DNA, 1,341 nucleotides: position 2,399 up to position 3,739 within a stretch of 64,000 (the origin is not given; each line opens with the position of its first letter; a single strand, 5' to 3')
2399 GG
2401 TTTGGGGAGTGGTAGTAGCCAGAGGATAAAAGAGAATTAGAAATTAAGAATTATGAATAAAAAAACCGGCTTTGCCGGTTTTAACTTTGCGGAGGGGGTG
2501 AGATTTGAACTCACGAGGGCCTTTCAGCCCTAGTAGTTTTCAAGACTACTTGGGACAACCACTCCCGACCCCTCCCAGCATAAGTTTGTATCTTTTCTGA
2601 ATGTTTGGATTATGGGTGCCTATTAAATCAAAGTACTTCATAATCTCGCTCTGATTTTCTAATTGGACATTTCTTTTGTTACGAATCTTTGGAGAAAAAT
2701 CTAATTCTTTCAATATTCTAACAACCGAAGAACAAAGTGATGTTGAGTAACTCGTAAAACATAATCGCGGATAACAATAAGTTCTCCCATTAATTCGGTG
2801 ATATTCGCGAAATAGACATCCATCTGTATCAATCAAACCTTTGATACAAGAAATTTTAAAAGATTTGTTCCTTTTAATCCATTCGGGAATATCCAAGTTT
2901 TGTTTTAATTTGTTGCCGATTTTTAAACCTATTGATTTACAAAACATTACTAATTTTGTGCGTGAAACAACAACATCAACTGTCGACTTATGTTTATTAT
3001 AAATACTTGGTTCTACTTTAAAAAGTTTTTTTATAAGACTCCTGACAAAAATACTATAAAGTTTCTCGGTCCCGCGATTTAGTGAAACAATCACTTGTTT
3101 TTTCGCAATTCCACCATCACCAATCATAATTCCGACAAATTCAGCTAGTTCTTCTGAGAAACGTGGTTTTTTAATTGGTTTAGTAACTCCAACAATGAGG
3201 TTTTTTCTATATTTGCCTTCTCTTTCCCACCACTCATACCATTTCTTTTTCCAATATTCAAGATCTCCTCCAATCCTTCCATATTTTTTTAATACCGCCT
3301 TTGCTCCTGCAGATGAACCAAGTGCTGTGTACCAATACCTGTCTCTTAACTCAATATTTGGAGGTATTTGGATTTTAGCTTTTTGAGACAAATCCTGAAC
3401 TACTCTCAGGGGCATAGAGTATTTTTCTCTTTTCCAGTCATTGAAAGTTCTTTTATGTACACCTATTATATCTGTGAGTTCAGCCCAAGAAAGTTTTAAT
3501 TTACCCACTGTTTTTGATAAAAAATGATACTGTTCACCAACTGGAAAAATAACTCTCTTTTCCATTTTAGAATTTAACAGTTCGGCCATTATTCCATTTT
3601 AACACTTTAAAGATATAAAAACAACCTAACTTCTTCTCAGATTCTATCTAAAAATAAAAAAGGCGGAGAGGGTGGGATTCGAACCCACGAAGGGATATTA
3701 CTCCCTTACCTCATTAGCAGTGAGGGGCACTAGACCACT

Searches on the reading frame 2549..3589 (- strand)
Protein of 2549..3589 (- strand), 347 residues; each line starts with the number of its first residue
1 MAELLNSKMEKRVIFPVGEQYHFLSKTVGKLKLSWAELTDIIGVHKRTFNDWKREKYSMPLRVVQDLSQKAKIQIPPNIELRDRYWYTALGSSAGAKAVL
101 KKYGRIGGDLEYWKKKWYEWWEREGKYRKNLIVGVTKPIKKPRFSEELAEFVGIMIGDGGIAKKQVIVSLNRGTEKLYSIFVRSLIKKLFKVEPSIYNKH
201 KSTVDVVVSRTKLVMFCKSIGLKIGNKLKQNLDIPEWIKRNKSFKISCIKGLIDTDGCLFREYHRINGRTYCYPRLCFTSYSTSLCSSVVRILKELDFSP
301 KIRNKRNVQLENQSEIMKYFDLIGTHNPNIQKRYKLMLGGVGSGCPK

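Call 64: search_protein_families(library=pfam, proteins=[window:2549-3589:-], max_evalue=0.01)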
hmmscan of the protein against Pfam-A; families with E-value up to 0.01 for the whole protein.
window:2549-3589:- (347 aa): 1 family
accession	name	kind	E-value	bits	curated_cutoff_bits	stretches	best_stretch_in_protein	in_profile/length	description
PF14528.11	LAGLIDADG_3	-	3.2e-06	27.7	22.5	1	245-307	3-57/82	LAGLIDADG-like domain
